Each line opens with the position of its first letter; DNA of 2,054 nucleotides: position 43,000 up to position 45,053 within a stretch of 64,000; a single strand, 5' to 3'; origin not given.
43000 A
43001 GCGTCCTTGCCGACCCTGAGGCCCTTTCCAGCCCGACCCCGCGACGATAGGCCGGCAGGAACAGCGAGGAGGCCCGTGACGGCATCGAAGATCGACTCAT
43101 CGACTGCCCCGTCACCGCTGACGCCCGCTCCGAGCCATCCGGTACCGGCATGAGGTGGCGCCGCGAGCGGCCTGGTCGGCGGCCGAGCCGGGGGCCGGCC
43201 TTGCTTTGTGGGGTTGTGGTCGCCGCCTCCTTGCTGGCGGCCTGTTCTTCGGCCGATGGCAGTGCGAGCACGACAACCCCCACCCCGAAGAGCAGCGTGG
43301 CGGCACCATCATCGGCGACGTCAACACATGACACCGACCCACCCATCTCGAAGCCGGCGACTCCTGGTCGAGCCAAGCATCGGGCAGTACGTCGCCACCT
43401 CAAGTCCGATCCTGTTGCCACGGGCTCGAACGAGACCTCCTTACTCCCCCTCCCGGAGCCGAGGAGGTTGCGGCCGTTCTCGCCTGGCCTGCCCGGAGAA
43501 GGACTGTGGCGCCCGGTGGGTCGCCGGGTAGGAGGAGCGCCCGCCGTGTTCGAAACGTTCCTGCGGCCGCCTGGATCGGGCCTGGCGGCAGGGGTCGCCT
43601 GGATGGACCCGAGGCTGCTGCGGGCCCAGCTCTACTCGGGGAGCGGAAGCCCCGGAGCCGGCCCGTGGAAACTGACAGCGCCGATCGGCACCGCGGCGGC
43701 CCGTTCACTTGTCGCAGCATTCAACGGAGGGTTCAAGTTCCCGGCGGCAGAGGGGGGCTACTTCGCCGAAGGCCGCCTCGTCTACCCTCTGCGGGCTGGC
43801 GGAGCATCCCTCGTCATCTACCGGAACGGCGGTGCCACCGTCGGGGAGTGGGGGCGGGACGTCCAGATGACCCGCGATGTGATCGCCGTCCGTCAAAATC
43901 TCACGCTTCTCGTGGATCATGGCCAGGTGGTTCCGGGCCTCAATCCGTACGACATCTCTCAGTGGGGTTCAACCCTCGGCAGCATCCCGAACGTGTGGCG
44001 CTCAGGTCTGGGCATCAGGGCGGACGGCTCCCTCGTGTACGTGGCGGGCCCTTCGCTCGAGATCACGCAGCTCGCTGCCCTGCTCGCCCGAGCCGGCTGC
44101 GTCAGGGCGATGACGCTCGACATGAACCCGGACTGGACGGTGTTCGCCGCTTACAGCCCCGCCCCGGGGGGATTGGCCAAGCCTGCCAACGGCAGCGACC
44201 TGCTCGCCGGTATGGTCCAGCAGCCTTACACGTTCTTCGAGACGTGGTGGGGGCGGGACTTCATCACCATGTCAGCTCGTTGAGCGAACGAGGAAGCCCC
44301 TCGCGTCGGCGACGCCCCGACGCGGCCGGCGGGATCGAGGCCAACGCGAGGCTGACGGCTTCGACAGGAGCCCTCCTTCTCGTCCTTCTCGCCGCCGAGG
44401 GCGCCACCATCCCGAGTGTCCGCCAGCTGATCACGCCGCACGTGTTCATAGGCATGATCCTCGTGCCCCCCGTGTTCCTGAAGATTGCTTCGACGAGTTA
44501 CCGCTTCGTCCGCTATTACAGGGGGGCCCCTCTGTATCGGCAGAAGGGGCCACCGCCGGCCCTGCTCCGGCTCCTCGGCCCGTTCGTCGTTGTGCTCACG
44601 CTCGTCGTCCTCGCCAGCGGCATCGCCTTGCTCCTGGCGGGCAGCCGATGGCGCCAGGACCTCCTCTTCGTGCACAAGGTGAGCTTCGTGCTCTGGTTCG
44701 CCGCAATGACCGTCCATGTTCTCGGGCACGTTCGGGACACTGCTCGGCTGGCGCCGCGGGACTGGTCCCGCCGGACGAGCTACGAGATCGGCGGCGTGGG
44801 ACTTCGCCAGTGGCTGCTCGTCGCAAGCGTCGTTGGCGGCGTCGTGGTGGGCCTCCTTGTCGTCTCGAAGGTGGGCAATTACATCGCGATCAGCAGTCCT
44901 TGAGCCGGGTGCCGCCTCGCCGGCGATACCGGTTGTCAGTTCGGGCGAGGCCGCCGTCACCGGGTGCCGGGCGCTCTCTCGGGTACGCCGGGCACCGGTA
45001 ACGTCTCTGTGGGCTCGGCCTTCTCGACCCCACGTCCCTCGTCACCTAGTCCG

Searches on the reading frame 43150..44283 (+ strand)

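Call 99: search_protein_families(library=pfam, proteins=[window:43150-44283:+], max_evalue=0.001)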
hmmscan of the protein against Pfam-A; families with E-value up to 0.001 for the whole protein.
window:43150-44283:+ (377 aa): 1 family
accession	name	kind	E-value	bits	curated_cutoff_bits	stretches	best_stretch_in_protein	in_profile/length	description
PF09992.14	NAGPA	-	2.5e-07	31.5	25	1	187-324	3-137/169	Phosphodiester glycosidase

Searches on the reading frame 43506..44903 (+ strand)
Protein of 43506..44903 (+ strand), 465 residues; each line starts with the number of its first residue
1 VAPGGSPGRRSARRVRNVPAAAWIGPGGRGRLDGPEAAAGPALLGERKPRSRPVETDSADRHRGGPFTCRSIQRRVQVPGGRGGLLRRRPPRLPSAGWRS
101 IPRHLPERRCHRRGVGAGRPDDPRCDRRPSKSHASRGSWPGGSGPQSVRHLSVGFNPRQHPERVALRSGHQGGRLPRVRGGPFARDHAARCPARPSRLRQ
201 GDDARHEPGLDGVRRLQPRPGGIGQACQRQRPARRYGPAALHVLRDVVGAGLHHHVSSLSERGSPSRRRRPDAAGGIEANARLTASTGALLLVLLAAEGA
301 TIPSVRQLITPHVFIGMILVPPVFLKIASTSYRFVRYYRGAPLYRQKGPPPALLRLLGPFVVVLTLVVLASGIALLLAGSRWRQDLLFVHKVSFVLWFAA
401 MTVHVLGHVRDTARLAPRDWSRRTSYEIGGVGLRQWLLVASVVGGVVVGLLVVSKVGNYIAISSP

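Call 99: search_protein_families(library=pfam, proteins=[window:43506-44903:+], max_evalue=0.001)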
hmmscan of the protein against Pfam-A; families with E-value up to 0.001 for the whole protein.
window:43506-44903:+ (465 aa): 1 family
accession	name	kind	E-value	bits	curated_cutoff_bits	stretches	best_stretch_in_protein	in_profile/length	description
PF01292.26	Ni_hydr_CYTB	-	0.00015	22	30.1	1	295-416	20-170/179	Prokaryotic cytochrome b561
